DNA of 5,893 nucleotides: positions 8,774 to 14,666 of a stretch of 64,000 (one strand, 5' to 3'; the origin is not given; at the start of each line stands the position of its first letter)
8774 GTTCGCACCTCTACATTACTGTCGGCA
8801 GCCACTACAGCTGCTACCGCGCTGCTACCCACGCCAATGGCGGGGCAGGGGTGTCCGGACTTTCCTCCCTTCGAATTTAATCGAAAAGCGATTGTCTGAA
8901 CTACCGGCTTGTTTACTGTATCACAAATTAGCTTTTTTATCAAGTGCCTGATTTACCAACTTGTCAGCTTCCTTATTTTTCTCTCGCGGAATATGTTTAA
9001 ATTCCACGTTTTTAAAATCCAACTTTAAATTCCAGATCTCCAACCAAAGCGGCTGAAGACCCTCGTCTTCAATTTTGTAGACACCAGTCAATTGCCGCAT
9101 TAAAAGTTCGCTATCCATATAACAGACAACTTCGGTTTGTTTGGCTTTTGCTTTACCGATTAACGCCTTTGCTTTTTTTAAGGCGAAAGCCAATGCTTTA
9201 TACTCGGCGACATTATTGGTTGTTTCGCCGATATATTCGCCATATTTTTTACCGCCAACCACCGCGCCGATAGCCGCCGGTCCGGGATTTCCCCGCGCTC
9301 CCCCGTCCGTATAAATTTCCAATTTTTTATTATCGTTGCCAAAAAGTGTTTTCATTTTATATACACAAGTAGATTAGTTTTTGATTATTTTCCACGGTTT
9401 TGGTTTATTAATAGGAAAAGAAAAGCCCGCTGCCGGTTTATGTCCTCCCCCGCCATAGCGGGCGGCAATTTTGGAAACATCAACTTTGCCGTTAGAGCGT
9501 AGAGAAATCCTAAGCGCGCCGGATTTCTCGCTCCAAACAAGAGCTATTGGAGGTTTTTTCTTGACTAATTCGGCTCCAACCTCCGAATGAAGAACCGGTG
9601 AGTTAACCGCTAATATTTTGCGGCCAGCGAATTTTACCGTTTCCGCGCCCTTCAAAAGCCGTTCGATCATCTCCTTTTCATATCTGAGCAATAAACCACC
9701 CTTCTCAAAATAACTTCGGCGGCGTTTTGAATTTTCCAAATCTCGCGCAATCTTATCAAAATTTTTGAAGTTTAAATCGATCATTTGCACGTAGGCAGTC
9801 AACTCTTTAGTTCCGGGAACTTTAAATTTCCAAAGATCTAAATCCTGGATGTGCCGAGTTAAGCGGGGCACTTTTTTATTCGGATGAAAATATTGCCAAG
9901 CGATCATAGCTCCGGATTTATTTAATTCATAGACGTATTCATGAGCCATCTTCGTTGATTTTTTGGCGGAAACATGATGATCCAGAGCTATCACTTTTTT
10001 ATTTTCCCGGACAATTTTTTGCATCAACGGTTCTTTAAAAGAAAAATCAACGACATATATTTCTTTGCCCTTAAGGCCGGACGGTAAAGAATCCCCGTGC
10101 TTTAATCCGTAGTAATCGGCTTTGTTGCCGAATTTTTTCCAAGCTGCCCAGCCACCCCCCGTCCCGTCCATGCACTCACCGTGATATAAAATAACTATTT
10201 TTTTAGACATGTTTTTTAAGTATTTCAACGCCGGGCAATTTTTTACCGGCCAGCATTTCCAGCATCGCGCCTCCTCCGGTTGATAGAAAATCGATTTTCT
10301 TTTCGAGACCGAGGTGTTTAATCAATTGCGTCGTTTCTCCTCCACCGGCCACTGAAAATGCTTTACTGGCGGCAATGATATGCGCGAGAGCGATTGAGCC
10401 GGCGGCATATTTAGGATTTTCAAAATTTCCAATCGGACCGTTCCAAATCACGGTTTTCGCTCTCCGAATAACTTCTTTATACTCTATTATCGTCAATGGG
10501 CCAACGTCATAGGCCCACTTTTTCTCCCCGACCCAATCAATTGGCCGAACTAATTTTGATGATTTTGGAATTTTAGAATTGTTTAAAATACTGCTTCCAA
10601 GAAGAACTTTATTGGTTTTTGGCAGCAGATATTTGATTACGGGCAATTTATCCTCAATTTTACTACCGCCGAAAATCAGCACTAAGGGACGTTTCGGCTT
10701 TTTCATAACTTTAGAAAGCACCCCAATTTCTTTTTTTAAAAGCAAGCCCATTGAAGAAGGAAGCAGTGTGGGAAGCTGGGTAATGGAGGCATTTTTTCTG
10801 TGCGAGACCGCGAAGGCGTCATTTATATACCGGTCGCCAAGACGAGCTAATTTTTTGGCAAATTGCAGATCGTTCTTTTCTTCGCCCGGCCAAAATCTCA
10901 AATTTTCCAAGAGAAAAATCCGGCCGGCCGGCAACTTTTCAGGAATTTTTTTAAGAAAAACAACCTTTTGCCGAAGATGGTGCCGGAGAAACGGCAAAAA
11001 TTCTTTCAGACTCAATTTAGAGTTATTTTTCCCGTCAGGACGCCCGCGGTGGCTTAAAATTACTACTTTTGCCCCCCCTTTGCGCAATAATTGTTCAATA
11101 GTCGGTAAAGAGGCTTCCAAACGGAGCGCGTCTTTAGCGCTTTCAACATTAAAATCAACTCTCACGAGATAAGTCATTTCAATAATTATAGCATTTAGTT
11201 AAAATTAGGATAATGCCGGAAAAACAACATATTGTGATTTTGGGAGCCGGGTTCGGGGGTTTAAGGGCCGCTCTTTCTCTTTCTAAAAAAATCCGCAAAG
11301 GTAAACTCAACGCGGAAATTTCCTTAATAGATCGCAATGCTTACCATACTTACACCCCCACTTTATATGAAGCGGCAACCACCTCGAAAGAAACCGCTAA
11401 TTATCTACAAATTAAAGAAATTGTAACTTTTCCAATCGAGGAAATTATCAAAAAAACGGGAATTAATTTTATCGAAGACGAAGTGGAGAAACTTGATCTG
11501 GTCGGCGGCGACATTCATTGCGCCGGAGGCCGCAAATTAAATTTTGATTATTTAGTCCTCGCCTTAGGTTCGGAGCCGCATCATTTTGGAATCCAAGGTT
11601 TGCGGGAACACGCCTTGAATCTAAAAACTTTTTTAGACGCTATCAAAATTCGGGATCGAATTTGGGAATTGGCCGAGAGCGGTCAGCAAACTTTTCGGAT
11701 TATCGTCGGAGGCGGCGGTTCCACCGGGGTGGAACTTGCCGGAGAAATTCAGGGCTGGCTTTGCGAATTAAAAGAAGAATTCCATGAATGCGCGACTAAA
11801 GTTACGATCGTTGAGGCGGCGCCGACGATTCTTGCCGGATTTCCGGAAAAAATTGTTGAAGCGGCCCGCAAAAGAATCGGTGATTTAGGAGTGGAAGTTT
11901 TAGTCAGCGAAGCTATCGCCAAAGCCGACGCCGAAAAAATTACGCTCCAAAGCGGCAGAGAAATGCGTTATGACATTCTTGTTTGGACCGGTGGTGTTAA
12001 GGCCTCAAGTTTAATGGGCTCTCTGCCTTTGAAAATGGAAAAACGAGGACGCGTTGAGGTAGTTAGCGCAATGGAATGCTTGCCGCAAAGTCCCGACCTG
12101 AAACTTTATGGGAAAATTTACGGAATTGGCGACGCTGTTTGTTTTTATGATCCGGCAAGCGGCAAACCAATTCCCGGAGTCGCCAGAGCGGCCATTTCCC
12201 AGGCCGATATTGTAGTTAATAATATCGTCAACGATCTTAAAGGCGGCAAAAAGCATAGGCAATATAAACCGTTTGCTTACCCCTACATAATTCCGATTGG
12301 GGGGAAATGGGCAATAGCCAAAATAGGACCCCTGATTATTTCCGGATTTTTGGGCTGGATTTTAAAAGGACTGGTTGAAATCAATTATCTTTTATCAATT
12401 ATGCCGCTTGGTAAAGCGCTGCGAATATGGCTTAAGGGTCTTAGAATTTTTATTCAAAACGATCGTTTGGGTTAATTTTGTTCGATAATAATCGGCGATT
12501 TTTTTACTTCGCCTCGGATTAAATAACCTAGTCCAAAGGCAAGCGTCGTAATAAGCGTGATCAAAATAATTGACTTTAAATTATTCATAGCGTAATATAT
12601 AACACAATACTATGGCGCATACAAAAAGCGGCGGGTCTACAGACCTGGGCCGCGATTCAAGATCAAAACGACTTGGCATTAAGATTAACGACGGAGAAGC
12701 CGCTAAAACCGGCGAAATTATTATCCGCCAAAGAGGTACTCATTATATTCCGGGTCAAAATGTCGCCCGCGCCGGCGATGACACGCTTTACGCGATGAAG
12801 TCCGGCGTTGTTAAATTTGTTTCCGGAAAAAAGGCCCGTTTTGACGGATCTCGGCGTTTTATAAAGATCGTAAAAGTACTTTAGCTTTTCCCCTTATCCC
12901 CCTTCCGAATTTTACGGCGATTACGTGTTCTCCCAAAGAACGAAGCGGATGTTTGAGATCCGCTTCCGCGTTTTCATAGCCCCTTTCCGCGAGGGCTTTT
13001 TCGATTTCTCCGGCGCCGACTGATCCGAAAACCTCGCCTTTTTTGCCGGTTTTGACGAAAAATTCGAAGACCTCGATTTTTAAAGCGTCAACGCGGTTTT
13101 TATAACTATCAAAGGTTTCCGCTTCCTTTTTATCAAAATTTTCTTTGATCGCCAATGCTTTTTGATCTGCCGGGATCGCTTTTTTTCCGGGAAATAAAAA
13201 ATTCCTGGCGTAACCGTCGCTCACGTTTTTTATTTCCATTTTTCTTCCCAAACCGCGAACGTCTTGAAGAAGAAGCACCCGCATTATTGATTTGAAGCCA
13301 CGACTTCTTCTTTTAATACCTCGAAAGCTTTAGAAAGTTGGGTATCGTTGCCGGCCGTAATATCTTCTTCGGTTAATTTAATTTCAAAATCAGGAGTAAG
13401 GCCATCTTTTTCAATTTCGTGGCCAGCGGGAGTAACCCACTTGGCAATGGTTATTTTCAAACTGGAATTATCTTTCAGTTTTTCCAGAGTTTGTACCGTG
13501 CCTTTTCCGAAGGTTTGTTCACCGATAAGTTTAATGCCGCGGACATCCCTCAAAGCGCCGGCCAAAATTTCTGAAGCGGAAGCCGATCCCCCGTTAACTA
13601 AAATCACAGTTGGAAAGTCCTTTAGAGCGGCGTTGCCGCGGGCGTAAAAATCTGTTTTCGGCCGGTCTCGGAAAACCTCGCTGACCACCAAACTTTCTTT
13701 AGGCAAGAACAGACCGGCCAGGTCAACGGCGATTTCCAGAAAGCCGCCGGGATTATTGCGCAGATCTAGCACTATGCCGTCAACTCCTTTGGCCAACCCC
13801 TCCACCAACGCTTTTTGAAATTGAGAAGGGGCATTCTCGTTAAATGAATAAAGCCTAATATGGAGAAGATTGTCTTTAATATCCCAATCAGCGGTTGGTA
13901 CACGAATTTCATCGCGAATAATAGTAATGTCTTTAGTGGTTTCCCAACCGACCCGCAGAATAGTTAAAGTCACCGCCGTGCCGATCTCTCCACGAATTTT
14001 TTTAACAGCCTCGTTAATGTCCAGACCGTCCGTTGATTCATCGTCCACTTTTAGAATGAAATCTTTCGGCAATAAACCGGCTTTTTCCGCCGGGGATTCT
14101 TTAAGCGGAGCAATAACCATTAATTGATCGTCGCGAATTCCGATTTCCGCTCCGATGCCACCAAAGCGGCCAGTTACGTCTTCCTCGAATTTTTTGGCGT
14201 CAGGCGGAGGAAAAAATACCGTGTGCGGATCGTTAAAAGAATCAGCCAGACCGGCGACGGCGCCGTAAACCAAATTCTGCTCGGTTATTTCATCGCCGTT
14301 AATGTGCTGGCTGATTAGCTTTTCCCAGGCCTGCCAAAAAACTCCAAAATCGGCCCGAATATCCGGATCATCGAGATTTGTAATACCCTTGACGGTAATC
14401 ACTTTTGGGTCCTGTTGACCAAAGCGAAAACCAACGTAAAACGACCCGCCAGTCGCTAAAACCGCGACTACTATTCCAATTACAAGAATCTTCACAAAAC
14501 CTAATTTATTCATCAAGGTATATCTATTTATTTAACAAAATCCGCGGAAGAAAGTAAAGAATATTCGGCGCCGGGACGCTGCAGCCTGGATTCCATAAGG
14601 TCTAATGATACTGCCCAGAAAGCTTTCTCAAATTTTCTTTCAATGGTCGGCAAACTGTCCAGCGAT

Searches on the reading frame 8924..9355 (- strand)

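Call 53: search_protein_families(library=pfam, proteins=[window:8924-9355:-], max_evalue=0.0001)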
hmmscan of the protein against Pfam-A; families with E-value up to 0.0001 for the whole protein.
window:8924-9355:- (144 aa): 2 families
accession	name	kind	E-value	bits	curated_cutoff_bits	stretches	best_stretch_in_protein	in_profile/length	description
PF13456.12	RVT_3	-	5.4e-16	59.1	21.6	1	41-137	34-123/123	Reverse transcriptase-like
PF00075.30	RNase_H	-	5e-12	46.6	25.8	1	10-137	2-139/141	RNase H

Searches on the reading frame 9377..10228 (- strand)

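Call 53: search_protein_families(library=pfam, proteins=[window:9377-10228:-], max_evalue=0.0001)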
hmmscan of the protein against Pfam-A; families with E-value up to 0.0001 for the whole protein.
window:9377-10228:- (284 aa): 1 family
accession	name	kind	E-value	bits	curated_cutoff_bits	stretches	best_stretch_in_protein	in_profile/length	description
PF02272.25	DHHA1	-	3.7e-09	37.4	25.9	1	224-272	29-84/102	DHHA1 domain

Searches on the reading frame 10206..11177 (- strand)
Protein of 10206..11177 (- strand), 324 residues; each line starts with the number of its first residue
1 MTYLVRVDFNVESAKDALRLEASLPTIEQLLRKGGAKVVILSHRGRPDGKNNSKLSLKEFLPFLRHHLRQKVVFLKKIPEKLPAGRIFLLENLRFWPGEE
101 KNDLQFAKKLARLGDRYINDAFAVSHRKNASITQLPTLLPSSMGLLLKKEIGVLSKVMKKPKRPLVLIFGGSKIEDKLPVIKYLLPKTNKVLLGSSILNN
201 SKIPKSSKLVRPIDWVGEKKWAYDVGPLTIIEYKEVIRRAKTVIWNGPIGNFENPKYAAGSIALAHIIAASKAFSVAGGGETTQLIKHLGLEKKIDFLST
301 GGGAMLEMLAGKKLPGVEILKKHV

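Call 53: search_protein_families(library=pfam, proteins=[window:10206-11177:-], max_evalue=0.0001)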
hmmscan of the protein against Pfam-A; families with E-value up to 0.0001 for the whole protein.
window:10206-11177:- (324 aa): 1 family
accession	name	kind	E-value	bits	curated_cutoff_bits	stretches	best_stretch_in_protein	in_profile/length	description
PF00162.24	PGK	-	3.1e-94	316.5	27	2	3-198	11-217/379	Phosphoglycerate kinase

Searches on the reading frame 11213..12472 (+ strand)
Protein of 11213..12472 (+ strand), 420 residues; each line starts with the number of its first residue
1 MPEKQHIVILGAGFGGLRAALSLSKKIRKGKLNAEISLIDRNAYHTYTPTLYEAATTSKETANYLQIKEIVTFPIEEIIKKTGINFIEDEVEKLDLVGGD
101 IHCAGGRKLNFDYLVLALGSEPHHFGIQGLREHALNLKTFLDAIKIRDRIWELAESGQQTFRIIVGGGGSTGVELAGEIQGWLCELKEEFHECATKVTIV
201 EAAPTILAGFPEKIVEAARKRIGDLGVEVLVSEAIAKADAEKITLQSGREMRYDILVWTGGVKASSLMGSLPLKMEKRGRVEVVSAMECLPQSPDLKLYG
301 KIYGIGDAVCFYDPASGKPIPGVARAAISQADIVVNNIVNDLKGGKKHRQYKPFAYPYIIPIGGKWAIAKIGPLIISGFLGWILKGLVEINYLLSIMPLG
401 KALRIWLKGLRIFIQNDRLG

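Call 54: search_protein_families(library=pfam, proteins=[window:11213-12472:+], max_evalue=0.0001)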
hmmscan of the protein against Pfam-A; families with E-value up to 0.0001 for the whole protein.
window:11213-12472:+ (420 aa): 2 families
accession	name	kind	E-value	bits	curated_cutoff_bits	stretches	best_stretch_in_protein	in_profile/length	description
PF07992.20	Pyr_redox_2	-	4.8e-39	134.9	26.1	1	6-331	2-291/291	Pyridine nucleotide-disulphide oxidoreductase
PF00070.33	Pyr_redox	-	5.1e-08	33.8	22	1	162-241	1-69/82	Pyridine nucleotide-disulphide oxidoreductase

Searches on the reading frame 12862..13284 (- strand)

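Call 54: search_protein_families(library=pfam, proteins=[window:12862-13284:-], max_evalue=0.0001)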
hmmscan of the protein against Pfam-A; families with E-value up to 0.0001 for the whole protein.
window:12862-13284:- (141 aa): 2 families
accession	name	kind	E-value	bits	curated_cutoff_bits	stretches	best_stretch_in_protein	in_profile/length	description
PF01281.25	Ribosomal_L9_N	-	3.2e-20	71.8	20.7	1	1-45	1-45/47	Ribosomal protein L9, N-terminal domain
PF03948.19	Ribosomal_L9_C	-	8.9e-11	42.5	23.2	1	67-136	9-82/86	Ribosomal protein L9, C-terminal domain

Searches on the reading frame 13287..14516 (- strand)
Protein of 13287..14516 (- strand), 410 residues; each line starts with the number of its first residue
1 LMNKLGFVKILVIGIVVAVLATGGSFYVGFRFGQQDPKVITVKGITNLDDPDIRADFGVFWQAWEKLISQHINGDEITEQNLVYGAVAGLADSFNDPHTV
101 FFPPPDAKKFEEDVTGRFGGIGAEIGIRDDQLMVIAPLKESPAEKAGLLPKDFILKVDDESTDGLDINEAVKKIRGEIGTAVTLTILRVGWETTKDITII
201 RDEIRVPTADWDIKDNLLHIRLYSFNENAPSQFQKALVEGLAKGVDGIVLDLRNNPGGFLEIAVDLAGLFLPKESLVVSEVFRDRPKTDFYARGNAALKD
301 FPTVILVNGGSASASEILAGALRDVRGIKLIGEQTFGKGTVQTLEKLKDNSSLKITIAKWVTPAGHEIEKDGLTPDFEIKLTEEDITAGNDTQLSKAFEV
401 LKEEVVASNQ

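Call 54: search_protein_families(library=pfam, proteins=[window:13287-14516:-], max_evalue=0.0001)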
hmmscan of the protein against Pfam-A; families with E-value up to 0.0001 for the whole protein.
window:13287-14516:- (410 aa): 4 families
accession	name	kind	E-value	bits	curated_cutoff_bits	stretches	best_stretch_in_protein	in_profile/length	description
PF03572.23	Peptidase_S41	-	1.8e-47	161.4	24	1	219-379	4-165/165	Peptidase family S41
PF17820.7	PDZ_6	-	2.9e-10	40.2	27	1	136-188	4-54/54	PDZ domain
PF13180.12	PDZ_2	-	2.6e-08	34.5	27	1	119-197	1-78/80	PDZ domain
PF00595.29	PDZ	-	1.5e-05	25.7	23.2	1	119-187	10-81/81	PDZ domain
